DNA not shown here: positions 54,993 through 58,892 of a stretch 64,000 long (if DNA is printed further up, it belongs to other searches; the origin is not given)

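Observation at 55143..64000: Giant (at least 2,952-codon) ORF missing from the supplied ORF track and running off the window edge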

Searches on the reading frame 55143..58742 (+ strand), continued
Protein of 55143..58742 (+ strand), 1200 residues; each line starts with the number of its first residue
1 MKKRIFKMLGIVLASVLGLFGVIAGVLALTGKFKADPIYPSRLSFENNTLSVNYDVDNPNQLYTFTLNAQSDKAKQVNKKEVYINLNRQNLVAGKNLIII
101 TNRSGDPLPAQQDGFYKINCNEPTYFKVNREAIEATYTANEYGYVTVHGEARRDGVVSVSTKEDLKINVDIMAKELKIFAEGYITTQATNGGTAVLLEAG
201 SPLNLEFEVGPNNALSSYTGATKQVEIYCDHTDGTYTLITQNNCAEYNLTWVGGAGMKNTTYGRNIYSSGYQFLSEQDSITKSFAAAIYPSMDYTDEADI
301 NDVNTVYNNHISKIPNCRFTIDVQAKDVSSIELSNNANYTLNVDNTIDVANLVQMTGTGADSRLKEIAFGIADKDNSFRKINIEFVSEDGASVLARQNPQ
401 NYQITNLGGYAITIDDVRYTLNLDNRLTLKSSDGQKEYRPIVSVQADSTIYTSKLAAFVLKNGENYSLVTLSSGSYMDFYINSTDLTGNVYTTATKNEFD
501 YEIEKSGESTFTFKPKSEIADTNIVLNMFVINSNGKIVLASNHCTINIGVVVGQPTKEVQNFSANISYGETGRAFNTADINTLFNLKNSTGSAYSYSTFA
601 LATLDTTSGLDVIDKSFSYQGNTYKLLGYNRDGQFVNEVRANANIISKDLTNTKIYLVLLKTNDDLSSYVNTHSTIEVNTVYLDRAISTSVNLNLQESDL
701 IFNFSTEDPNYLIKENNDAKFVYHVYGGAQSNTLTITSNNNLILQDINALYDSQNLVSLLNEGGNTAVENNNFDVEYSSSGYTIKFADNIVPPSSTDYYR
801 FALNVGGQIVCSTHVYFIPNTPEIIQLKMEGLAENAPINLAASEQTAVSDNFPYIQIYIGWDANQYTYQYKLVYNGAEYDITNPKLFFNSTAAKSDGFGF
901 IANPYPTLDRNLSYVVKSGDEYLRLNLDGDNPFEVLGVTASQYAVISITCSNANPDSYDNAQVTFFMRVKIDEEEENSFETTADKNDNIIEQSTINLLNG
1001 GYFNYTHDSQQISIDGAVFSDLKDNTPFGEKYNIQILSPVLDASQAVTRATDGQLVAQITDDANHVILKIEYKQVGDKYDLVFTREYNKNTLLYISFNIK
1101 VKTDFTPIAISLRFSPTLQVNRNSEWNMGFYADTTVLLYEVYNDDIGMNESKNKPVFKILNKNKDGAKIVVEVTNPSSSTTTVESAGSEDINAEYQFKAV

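Call 81: search_protein_families(library=pfam, proteins=[P0128, P0134, P0136, P0143, P0150], max_evalue=0.001)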
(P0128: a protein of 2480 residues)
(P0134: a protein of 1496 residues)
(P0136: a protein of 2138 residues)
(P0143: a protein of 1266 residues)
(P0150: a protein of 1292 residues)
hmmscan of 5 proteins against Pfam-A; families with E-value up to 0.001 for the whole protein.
P0128 (2480 aa): 22 families
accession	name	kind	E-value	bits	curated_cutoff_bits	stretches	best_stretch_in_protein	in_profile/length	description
PF02368.24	Big_2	-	2.7e-168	546.8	22.8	15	1995-2064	1-70/79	Bacterial Ig-like domain (group 2)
PF17210.9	SdrD_B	-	6.8e-95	313.3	29.7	10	48-118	6-75/112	SdrD B-like domain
PF13620.12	CarboxypepD_reg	-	1e-71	237.7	32.3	7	635-692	2-57/82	Carboxypeptidase regulatory-like domain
PF22359.2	Big-like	-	3.3e-42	142.9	27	5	1590-1637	2-48/48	Bacterial Ig-like domain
PF17802.7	SpaA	-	7.8e-35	119.3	23.1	1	63-117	13-69/91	Prealbumin-like fold domain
PF09430.16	EMC7_beta-sandw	-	8e-19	68.5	26.6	0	650-693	8-49/122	ER membrane protein complex subunit 7, beta-sandwich domain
PF13715.12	CarbopepD_reg_2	-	1.7e-18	66.9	32.2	0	635-696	1-56/88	CarboxypepD_reg-like domain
PF11974.14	bMG3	-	2.8e-16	59.8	34.9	0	65-98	27-59/103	Bacterial alpha-2-macroglobulin MG3 domain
PF24817.1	WD40_WDHD1_1st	-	5.9e-15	55.6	109.9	0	1034-1113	63-140/291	WDHD1 first WD40 domain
PF06832.18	BiPBP_C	-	1e-14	54.6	26.8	0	1155-1180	65-90/90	Penicillin-Binding Protein C-terminus Family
PF22898.2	NOMO1-like_1st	-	1.2e-14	54.6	27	0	643-700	6-64/85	BOS complex subunit NOMO1-like, first beta sandwich domain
PF22067.2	Cep192_D3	-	1e-12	48.4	27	0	1970-2026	20-73/99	Cep192 domain 3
PF17788.7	HypF_C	-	6.3e-12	46.5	23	0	2006-2049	27-70/99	HypF Kae1-like domain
PF20265.3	LARA_dom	-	3.3e-11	43.8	27.4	0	1713-1755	30-72/104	ATPase, RavA, LARA domain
PF07691.17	PA14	-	1.3e-10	41.7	24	1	2336-2465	4-140/147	PA14 domain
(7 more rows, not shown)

P0134 (1496 aa): 4 families
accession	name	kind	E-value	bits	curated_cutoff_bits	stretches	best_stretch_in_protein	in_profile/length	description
PF02368.24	Big_2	-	9.4e-206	666.8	22.8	14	873-948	3-78/79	Bacterial Ig-like domain (group 2)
PF22359.2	Big-like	-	1.4e-79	262.6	27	11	987-1033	2-48/48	Bacterial Ig-like domain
PF13306.12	LRR_5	-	6.8e-26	91.1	27.7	2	65-186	12-126/127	BspA type Leucine rich repeat region (6 copies)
PF21764.3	Invasin_D4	-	2.2e-18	67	27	0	479-520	22-62/88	Invasin, domain 4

P0136 (2138 aa): 18 families
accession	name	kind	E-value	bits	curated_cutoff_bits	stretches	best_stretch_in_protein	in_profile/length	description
PF02368.24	Big_2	-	9.9e-91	298.2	22.8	11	262-332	2-73/79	Bacterial Ig-like domain (group 2)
PF17210.9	SdrD_B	-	1.6e-81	270.2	29.7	9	48-116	5-71/112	SdrD B-like domain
PF13620.12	CarboxypepD_reg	-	3.6e-64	213.5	32.3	7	638-696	1-57/82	Carboxypeptidase regulatory-like domain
PF17802.7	SpaA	-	2.9e-37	127.2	23.1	6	66-116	15-66/91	Prealbumin-like fold domain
PF11974.14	bMG3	-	2.1e-25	89.1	34.9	1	546-602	24-86/103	Bacterial alpha-2-macroglobulin MG3 domain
PF16371.11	MetallophosN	-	2.4e-15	56.9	35.6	0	191-231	18-56/77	N terminal of Calcineurin-like phosphoesterase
PF13715.12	CarbopepD_reg_2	-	7.5e-11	42.4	32.2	0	639-693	1-50/88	CarboxypepD_reg-like domain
PF22898.2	NOMO1-like_1st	-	1.1e-10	41.8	27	0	647-706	6-66/85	BOS complex subunit NOMO1-like, first beta sandwich domain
PF22067.2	Cep192_D3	-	4e-10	40.1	27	0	1361-1408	27-73/99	Cep192 domain 3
PF23193.1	NOMO_3rd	-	2.6e-09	37.6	27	0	82-106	57-82/120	NOMO third transthyretin-like domain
PF22359.2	Big-like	-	4.6e-09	36.8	27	2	1767-1812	4-48/48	Bacterial Ig-like domain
PF06832.18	BiPBP_C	-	2.2e-08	34.3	26.8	0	1312-1369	34-90/90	Penicillin-Binding Protein C-terminus Family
PF23608.1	Ig_ILCR1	-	6.8e-08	33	27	0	667-695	56-85/114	ILCR1 Ig-like domain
PF09430.16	EMC7_beta-sandw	-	5.3e-07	30.3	26.6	0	660-703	14-54/122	ER membrane protein complex subunit 7, beta-sandwich domain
PF07691.17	PA14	-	8.4e-07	29.3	24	1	2018-2123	32-140/147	PA14 domain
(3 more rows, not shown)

P0143 (1266 aa): 10 families
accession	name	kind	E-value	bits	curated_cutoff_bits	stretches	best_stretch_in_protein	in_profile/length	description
PF02368.24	Big_2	-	2.2e-113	370.8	22.8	11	279-353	2-76/79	Bacterial Ig-like domain (group 2)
PF22359.2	Big-like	-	3.7e-44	149.2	27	6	312-358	2-47/48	Bacterial Ig-like domain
PF17210.9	SdrD_B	-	6.1e-20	71.9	29.7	2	88-166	4-80/112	SdrD B-like domain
PF07691.17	PA14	-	5.4e-16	59.1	24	1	1122-1252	3-140/147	PA14 domain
PF17788.7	HypF_C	-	4.4e-10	40.6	23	0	878-929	27-78/99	HypF Kae1-like domain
PF13620.12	CarboxypepD_reg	-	2.4e-07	31.4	32.3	1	2-48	15-61/82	Carboxypeptidase regulatory-like domain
PF21461.3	HL_N-beta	-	5.1e-07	29.8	27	0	1077-1116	19-57/57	Hyaluronate lyase, N-terminal beta-sheet domain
PF17583.7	DUF5484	-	6.2e-05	23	27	0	472-501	13-42/43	Family of unknown function (DUF5484)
PF14545.12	DBB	-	0.00026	21.3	22.2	0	374-436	19-77/139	Dof, BCAP, and BANK (DBB) motif,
PF17802.7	SpaA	-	0.00039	21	23.1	1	3-48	18-66/91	Prealbumin-like fold domain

P0150 (1292 aa): 7 families
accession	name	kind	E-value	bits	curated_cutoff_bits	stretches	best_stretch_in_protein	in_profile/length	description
PF02368.24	Big_2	-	8.7e-229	740.6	22.8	13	1160-1235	1-76/79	Bacterial Ig-like domain (group 2)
PF22359.2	Big-like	-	5.2e-56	187.1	27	6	269-314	2-46/48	Bacterial Ig-like domain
PF21764.3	Invasin_D4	-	1.7e-28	99.4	27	0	1101-1140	33-71/88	Invasin, domain 4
PF20578.4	aBig_2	-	1.1e-16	60.8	27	0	1090-1154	19-86/89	Atrophied bacterial Ig domain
PF21461.3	HL_N-beta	-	6.2e-10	39.2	27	0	271-308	15-50/57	Hyaluronate lyase, N-terminal beta-sheet domain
PF13927.12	Ig_3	-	6.8e-10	39.8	30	0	491-534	3-42/78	Immunoglobulin domain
PF06832.18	BiPBP_C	-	7.6e-07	29.4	26.8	0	246-311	23-89/90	Penicillin-Binding Protein C-terminus Family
